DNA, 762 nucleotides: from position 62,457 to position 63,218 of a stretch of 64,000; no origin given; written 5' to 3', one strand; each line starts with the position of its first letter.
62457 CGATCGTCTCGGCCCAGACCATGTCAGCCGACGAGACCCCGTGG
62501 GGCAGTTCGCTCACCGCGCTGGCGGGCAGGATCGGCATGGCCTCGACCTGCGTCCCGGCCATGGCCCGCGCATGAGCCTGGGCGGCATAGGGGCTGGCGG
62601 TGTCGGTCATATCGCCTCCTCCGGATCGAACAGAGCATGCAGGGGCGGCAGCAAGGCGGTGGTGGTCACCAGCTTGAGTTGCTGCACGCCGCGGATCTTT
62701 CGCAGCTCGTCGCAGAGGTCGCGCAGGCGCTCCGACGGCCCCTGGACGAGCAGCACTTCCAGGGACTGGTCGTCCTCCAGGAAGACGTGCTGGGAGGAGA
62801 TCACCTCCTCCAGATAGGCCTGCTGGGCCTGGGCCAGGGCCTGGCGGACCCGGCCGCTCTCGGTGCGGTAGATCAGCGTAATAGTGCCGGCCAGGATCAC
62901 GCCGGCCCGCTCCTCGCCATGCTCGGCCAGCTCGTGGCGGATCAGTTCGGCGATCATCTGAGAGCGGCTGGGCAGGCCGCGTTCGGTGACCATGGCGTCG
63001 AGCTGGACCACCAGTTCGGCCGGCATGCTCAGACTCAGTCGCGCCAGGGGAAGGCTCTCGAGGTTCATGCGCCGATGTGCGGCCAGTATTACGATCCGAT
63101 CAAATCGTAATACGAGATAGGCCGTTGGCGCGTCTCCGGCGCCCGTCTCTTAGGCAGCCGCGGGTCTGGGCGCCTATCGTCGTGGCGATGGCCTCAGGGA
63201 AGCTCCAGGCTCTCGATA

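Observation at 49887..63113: Urea/guanidine-carboxylase island controlled by NikR-fold proteins rather than a riboswitch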

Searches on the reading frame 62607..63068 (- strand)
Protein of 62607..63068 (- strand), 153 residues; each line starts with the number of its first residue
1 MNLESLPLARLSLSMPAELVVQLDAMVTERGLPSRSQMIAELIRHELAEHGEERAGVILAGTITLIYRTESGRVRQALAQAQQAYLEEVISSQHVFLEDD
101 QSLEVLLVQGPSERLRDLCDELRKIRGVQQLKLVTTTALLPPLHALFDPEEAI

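Call 5: search_protein_families(library=pfam, proteins=[window:62607-63068:-], max_evalue=0.01)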
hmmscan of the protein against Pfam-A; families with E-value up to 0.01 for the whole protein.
window:62607-63068:- (153 aa): 2 families
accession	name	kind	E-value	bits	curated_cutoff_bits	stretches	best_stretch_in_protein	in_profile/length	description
PF08753.17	NikR_C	-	5.7e-22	78.2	22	1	60-136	1-77/77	NikR C terminal nickel binding domain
PF01402.27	RHH_1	-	7.5e-06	26.2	20.5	1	10-48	1-38/39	Ribbon-helix-helix protein, copG family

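Call 13: find_homologous_proteins(query=window:62607-63068:-)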
Query window:62607-63068:- (153 aa): 2191 proteins with E <= 0.001 among 2284 candidates; the best 120 are listed.
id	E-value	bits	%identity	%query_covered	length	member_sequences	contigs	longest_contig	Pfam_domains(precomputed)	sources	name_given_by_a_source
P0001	2.6e-82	292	95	99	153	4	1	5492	PF08753.18,PF01402.28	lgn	-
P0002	3.4e-81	288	93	99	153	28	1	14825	PF08753.18,PF01402.28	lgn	-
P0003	3.6e-81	288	92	99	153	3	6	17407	PF08753.18,PF01402.28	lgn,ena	-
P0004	1.2e-76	273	93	95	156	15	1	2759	PF08753.18,PF01402.28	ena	-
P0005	3.1e-76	272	89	98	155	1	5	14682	PF08753.18,PF01402.28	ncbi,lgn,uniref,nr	ncbi:CopG family ribbon-helix-helix protein [Phenylobacterium aquaticum]|uniref:CopG family ribbon-h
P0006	1.6e-75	270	88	99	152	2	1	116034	PF08753.18,PF01402.28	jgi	jgi:CopG family nickel-responsive transcriptional regulator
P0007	1.3e-74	267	90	95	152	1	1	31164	PF08753.18,PF01402.28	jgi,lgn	jgi:CopG family nickel-responsive transcriptional regulator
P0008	2.3e-74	266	90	95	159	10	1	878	PF08753.18,PF01402.28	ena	-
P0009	7.7e-74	264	90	95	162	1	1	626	PF08753.18,PF01402.28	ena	-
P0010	1.3e-73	264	89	95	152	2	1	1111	PF08753.18,PF01402.28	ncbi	-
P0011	5.5e-73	262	86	99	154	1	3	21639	PF08753.18,PF01402.28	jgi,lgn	jgi:CopG family nickel-responsive transcriptional regulator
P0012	1.4e-72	260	85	99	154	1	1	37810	PF08753.18,PF01402.28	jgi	jgi:CopG family nickel-responsive transcriptional regulator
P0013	1.6e-72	260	87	95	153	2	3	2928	PF08753.18,PF01402.28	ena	-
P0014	1.8e-72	260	87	95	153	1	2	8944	PF08753.18,PF01402.28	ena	-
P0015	2.1e-72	260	87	95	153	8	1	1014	PF08753.18,PF01402.28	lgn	-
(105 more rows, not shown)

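Call 15: find_related_loci(query=A1, collection=genome_contigs, flank=10000)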
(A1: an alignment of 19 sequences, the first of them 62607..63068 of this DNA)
Query A1 (153 aa) in genome_contigs; peptide patterns used: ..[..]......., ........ (x = any residue, [..] = any of these).
357 stretches matched a pattern; 333 encode a relative of the query (tblastn E <= 1e-3); the best 80 are kept; 80 distinct loci.
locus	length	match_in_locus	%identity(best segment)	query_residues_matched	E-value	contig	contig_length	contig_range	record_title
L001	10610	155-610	96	1-152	4e-93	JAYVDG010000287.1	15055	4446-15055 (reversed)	MAG: Phenylobacterium sp. isolate GL32_UP_metabinner_11 GL32_UP_metabinner_11_286, whole genome shotgun sequence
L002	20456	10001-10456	95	1-152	3e-92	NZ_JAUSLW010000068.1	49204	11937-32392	MAG: Phenylobacterium sp. isolate E19_concoct.bin.37_sub E19_k141_112526, whole genome shotgun sequence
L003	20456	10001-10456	95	1-152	6e-92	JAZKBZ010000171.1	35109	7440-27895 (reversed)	MAG: Pseudomonadota bacterium isolate ADI_H3L2_122-bin012_1 ADIH3L2_B012_1_000000000171, whole genome shotgun sequence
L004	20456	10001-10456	93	1-152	2e-84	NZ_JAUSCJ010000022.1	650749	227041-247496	MAG: Phenylobacterium sp. isolate E14_concoct.bin.108 E14_k141_1259744, whole genome shotgun sequence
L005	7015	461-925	89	1-150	7e-78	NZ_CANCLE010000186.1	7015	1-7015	MAG: Phenylobacterium aquaticum isolate JR-MC-F-240519-4 JR-MC-F-240519-C12167, whole genome shotgun sequence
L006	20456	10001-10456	95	1-152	2e-77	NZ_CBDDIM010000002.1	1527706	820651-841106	MAG: Phenylobacterium sp. isolate 907e027c-f2f4-47af-a8f0-a901ae0b4667 contig_2, whole genome shotgun sequence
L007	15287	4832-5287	93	1-152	4e-75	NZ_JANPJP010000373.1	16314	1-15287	MAG: Phenylobacterium sp. isolate VAR_61_metabat_383 VAR_61_k141_1994286, whole genome shotgun sequence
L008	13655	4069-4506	88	1-146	9e-75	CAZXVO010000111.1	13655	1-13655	MAG TPA_asm: uncultured Phenylobacterium sp. isolate SRP285395_co2_86 genome assembly, contig: NODE_7013_length_13655_co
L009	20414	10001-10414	86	8-145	2e-74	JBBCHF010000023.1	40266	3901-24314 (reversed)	MAG: Caulobacteraceae bacterium isolate S6_bin.2 s4437.ctg004438l, whole genome shotgun sequence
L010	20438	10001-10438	92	1-146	2e-74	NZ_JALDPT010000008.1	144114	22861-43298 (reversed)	Phenylobacterium aquaticum strain KACC 18306 NODE_8_length_144114_cov_260.624_ID_15, whole genome shotgun sequence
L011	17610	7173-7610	88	1-146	2e-74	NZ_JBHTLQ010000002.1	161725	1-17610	Phenylobacterium conjunctum strain CCUG 55074 GCM70027384_75, whole genome shotgun sequence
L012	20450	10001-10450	81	1-150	3e-74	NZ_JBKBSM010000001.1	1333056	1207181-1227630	MAG: Phenylobacterium sp. isolate 21H_026.bin.56 NODE_2_length_1333056_cov_46.169374, whole genome shotgun sequence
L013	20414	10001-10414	86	8-145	4e-74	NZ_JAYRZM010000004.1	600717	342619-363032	MAG: Phenylobacterium sp. isolate SH_SHASGE1bin.12 NODE_8_length_600717_cov_10.672515, whole genome shotgun sequence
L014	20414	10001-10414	86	8-145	2e-72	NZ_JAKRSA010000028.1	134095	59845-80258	MAG: Phenylobacterium sp. isolate MS003 bin-003_26, whole genome shotgun sequence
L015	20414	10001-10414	84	8-145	2e-71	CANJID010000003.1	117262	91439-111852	MAG: Caulobacterales bacterium isolate RH-23may17-1067 genome assembly, contig: RH-23may17-C1045, whole genome shotgun s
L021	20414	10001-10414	83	8-145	7e-71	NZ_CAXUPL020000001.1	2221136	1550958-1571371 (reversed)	Phenylobacterium sp. LjRoot225 LJR225c1, whole genome shotgun sequence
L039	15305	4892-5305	83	8-145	5e-70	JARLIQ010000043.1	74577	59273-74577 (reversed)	MAG: Caulobacteraceae bacterium isolate MAG_BA202 MetaBAT2_Bin_202_Anoxic_k141_431364, whole genome shotgun sequence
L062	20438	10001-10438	74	1-145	5e-68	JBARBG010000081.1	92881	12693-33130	MAG: Steroidobacteraceae bacterium isolate MFD05764_ilm_asm_bin316 k127_4041488, whole genome shotgun sequence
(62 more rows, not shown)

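Call 23: search_solved_structures(query=A1, max_evalue=0.01, show_alignments=3)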
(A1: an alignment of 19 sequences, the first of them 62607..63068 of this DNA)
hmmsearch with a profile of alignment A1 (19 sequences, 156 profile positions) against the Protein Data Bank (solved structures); distinct sequences matched with E-value up to 0.01: 17.
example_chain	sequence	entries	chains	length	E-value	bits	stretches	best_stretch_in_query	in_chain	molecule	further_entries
2bj1_A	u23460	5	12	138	1.9e-30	109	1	8-138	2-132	NICKEL RESPONSIVE REGULATOR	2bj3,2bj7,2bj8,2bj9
2wvd_A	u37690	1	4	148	3.8e-15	59.3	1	8-137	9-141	PUTATIVE NICKEL-RESPONSIVE REGULATOR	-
3pht_A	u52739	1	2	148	4.1e-15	59.2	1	8-137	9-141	Putative nickel-responsive regulator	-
2ca9_A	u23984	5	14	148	2.2e-14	56.8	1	8-137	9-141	PUTATIVE NICKEL-RESPONSIVE REGULATOR | nickel-responsive regulator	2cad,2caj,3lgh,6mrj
2wvc_A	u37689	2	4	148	3.5e-14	56.2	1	8-137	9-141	PUTATIVE NICKEL-RESPONSIVE REGULATOR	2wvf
2wvb_A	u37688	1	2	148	9e-14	54.9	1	8-137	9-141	PUTATIVE NICKEL-RESPONSIVE REGULATOR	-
2wve_A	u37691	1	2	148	4.3e-13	52.7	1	8-137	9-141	PUTATIVE NICKEL-RESPONSIVE REGULATOR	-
1q5v_A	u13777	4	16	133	5.8e-11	45.7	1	10-131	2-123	Nickel responsive regulator | Nickel-responsive regulator | Nickel-responsive regulatory protein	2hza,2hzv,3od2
2y3y_A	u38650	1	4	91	4e-05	26.8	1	63-137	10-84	PUTATIVE NICKEL-RESPONSIVE REGULATOR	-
3qsi_B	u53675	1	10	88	4.3e-05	26.7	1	64-137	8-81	NikR nickel-responsive regulator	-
8imh_A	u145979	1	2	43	0.0026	20.9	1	11-45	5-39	Antitoxin MazE9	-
5az9_A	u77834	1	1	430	0.0051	19.9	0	65-146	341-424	Maltose-binding periplasmic protein,Mitochondrial import receptor subunit TOM20 homolog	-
5az8_A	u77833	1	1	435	0.0053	19.9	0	65-146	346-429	Maltose-binding periplasmic protein,Mitochondrial import receptor subunit TOM20 homolog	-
6kyt_P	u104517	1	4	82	0.0091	19.1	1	11-45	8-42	Antitoxin MazE9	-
1q5y_A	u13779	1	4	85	0.0092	19.1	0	64-131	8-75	Nickel responsive regulator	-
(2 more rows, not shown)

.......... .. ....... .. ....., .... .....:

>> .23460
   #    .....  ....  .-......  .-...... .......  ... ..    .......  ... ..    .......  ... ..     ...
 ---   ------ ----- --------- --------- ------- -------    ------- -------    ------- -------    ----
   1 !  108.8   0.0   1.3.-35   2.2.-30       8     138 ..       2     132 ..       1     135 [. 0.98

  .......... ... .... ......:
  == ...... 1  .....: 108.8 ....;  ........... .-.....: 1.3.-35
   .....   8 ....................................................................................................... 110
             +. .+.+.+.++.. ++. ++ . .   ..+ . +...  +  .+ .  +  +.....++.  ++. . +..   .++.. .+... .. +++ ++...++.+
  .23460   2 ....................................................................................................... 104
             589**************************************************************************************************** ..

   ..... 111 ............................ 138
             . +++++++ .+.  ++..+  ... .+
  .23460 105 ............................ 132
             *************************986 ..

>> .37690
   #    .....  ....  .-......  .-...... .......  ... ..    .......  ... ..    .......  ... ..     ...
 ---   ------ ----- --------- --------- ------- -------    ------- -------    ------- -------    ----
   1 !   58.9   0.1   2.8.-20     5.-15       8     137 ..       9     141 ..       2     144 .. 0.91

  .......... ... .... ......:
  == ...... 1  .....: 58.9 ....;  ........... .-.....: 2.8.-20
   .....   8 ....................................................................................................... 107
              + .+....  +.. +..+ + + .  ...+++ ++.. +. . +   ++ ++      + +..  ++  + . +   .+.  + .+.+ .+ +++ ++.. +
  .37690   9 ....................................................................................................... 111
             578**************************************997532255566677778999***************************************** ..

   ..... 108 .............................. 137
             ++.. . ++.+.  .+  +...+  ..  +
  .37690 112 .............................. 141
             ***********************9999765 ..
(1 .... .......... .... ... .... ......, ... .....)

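Call 30: predict_structure(alignment_id=A1)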
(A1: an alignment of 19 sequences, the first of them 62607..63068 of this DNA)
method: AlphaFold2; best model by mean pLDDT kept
length: 153 residues; sequences in the alignment: 19
mean_pLDDT: 69.9   pTM: 0.57
mean pLDDT of the five models: 69.9, 66.0, 65.4, 64.2, 60.3
residues with pLDDT >= 90: 24; 70-90: 57; 50-70: 40; < 50: 32
segments of 3 or more residues with pLDDT < 50: 1-14, 45-51, 143-145, 147-153
pLDDT, mean of each block of 10 residues (from residue 1): 35 51 68 64 50 63 86 86 87 83 86 89 93 69 49 40
secondary structure, 60 per line:
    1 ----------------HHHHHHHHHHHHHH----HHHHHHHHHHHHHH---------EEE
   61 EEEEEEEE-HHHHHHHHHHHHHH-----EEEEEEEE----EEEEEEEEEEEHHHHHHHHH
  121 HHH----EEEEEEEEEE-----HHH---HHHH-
elements in order: H17-30 H35-48 E58-68 H70-83 E89-96 E101-111 H112-123 E128-137 H149-152

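Call 31: search_protein_representatives(protein=window:62607-63068:-)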
Query: 153 residues. Proteins with E-value up to 0.001 (for the whole library): 959; up to 1e-10: 233; up to 1e-30: 16. The best 150 are listed.
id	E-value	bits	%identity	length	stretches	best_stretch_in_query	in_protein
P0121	1.7e-53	196.8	71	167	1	2-150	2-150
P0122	1.3e-52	194.0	67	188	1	7-151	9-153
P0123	3.7e-42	160.2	62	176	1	8-145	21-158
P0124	3.1e-41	157.2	75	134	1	43-145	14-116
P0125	1.2e-39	152.0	76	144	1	8-107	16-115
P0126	5.8e-39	149.8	75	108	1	7-108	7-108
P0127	1.0e-38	149.0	84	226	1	26-117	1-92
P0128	9.2e-36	139.4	56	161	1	7-146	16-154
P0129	9.5e-36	139.4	55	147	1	13-138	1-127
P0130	1.1e-33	132.8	60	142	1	26-145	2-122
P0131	2.9e-33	131.4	50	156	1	8-144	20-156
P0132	3.8e-33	131.0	69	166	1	52-145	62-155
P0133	1.1e-32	129.5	72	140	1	57-145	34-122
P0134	2.9e-32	128.1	50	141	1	8-144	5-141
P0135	8.4e-32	126.6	46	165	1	8-146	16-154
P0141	1.1e-28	116.5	43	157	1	6-147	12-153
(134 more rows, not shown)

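Call 39: fold_search(model_id=the predicted structure, library=pdb)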
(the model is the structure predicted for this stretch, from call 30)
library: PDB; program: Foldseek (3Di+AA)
matches with E <= 10: 1826; with E <= 0.001: 75
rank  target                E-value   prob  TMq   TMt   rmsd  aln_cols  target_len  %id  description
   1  2bj7_A                5.7e-12  1.00  0.53  0.59  13.8       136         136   36  NIKR IN CLOSED CONFORMATION AND NICKEL BOUND TO HIGH-AFFINITY SITES (released 2005-04-08)
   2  2bj3_A                6.5e-12  1.00  0.54  0.61  13.9       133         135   37  NIKR-apo (released 2005-04-08)
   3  2bj9_A                9.4e-12  1.00  0.53  0.60  13.7       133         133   37  NIKR with bound NICKEL and phosphate (released 2005-04-08)
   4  2bj1_A                5.0e-11  1.00  0.53  0.61  14.4       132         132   37  NIKR IN OPEN CONFORMATION AND NICKEL BOUND TO HIGH-AFFINITY SITES (released 2005-04-08)
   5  2bj3_D                6.5e-11  1.00  0.53  0.63  13.4       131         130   37  NIKR-apo (released 2005-04-08)
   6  2bj3_B                1.7e-10  1.00  0.52  0.58  13.2       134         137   36  NIKR-apo (released 2005-04-08)
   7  2bj3_C                2.4e-10  1.00  0.52  0.57  13.7       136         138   36  NIKR-apo (released 2005-04-08)
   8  2wvc_A                1.4e-09  1.00  0.51  0.59  13.2       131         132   25  Structural and mechanistic insights into Helicobacter pylori NikR function (released 2010-01-19)
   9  6mrj_A                1.7e-09  1.00  0.51  0.58  13.3       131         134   26  Crystal structure of H.pylori NikR in complex with DNA (released 2019-11-20)
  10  2wvf_A                1.8e-09  1.00  0.51  0.57  13.1       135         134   25  Structural and mechanistic insights into Helicobacter pylori NikR function (released 2010-01-19)
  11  2caj_A                2.4e-09  1.00  0.49  0.58  13.4       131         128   25  NikR from Helicobacter pylori in closed trans-conformation and nickel bound to 4 intermediary sites (released 2006-07-17)
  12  2cad_A                2.7e-09  1.00  0.50  0.58  13.3       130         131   25  NikR from Helicobacter pylori in closed trans-conformation and nickel bound to 2F, 2X and 2I sites. (released 2006-07-17)
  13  2wvb_A                3.4e-09  1.00  0.51  0.59  13.6       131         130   25  Structural and mechanistic insights into Helicobacter pylori NikR function (released 2010-01-19)
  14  2ca9_A                3.6e-09  1.00  0.48  0.56  13.4       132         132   25  apo-NIKR from helicobacter pylori in closed trans-conformation (released 2006-07-17)
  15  2wve_A                3.6e-09  1.00  0.48  0.55  13.7       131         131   25  Structural and mechanistic insights into Helicobacter pylori NikR function (released 2010-01-19)
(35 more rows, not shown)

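Call 66: search_dna_similar(query=window:62607-63068:-, collection=plasmids, mode=protein, max_rows=40, max_evalue=1e-8)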
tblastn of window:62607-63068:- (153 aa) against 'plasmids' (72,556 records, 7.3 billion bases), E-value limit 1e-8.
Records with a match: 13; places in all: 14; records where one place covers at least 80% of the query: 9.
Best place of each record, by identity: 60-80% 8; <60% 5.
By first word of the organism name: Novosphingobium 7; Acinetobacter 4; Sphingobium 1; Asticcacaulis 1.
By predicted mobility (MOB-suite, as given by PLSDB): non-mobilizable 8; mobilizable 3; conjugative 2.
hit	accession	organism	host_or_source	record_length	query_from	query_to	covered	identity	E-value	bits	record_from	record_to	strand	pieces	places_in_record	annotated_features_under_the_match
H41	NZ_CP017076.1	Novosphingobium resinovorum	single cell,soil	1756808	1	130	85%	69.5%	3e-47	170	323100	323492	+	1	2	none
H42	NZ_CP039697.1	Novosphingobium sp. EMRT-2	cell,freshwater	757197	8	130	80%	73.4%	1e-44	162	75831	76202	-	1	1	CopG family ribbon-helix-helix protein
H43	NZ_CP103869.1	Novosphingobium humi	pure culture,soil biofilm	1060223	1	130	85%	68.7%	2e-42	156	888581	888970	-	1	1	none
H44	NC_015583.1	Novosphingobium sp. PP1Y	-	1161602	1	130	85%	67.9%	3e-45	164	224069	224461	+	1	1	none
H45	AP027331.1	Sphingobium sp. TomTYG65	-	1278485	8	130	80%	70.2%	8e-44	160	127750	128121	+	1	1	CopG family transcriptional regulator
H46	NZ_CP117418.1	Novosphingobium humi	Single cell,Soil from military shooting ...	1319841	8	130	80%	70.2%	3e-42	155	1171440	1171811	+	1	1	none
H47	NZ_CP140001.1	Novosphingobium capsulatum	-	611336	1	130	85%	65.6%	2e-42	155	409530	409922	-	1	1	CopG family ribbon-helix-helix protein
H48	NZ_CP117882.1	Novosphingobium sp. KACC 22771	Single cell,soil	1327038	8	130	80%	69.4%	9e-42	154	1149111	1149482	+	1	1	none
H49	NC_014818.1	Asticcacaulis excentricus CB 48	pond water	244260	8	130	80%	59.7%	4e-37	140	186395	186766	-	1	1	CopG family ribbon-helix-helix protein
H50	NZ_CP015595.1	Acinetobacter sp. NCu2D-2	Mus musculus,cell culture,tracheal swab ...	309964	7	128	80%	37.4%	8e-15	77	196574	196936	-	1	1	transcriptional regulator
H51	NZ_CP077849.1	Acinetobacter baumannii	Homo sapiens,Rectal swab_P28_BU14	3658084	7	128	80%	35.8%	1e-13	74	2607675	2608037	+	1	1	none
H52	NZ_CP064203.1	Acinetobacter baumannii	Homo sapiens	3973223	7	128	80%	35.8%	1e-13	74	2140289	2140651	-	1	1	none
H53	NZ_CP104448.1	Acinetobacter baumannii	Homo sapiens,sputum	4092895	7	128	80%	35.8%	2e-13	73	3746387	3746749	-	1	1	none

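Call 68: get_annotated_region(hit=H50, flank=10000)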
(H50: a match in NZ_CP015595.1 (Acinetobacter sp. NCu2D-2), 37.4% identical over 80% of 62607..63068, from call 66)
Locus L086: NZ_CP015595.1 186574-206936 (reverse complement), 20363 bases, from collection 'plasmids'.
description: Acinetobacter sp. NCu2D-2 plasmid unnamed, complete sequence
organism: Acinetobacter sp. NCu2D-2 (NCBI taxid 1608473)
taxonomy: Bacteria; Pseudomonadota; Gammaproteobacteria; Moraxellales; Moraxellaceae; Acinetobacter; Acinetobacter sp. NCu2D-2
host: -; source: Mus musculus,cell culture,tracheal swab from cat-captured mouse; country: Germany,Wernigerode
typing (MOB-suite, as given by PLSDB): mobilizable; replicon rep_cluster_627; relaxase MOBP
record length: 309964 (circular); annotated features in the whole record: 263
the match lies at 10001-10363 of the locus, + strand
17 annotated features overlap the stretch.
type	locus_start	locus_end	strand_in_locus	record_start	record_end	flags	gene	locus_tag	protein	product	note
CDS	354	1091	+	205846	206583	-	-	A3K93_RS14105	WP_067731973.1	urea amidolyase associated protein UAAP1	-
CDS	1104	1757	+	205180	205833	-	-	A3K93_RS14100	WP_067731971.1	urea amidolyase associated protein UAAP2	-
CDS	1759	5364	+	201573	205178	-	uca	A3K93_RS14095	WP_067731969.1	urea carboxylase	GO:0019627 - urea metabolic process [Evidence IEA]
CDS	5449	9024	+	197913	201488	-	-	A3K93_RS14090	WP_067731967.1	ATP-binding protein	-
CDS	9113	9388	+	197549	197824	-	-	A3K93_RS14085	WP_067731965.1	type II toxin-antitoxin system Phd/YefM family antitoxin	-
CDS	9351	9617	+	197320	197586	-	-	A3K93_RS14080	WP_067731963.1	type II toxin-antitoxin system RelE/ParE family toxin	GO:0030541 - plasmid partitioning [Evidence IEA]; GO:0051290 - protein heterotetramerization [Evidence IEA]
CDS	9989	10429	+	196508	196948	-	-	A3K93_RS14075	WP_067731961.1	transcriptional regulator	-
CDS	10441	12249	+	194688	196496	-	atzF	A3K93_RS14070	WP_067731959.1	allophanate hydrolase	GO:0019627 - urea metabolic process [Evidence IEA]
CDS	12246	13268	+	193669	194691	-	-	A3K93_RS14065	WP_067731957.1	ABC transporter substrate-binding protein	-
CDS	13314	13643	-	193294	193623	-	-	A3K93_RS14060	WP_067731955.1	SMR family transporter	-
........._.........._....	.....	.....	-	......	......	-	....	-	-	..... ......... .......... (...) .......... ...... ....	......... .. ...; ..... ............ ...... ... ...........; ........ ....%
CDS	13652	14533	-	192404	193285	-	-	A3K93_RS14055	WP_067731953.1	hypothetical protein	-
CDS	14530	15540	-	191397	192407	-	-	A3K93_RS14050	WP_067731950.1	2OG-Fe(II) oxygenase family protein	-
CDS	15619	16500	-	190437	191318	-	-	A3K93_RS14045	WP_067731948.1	ABC transporter ATP-binding protein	GO:0006810 - transport [Evidence IEA]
CDS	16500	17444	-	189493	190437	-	-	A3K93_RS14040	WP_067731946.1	ABC transporter permease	-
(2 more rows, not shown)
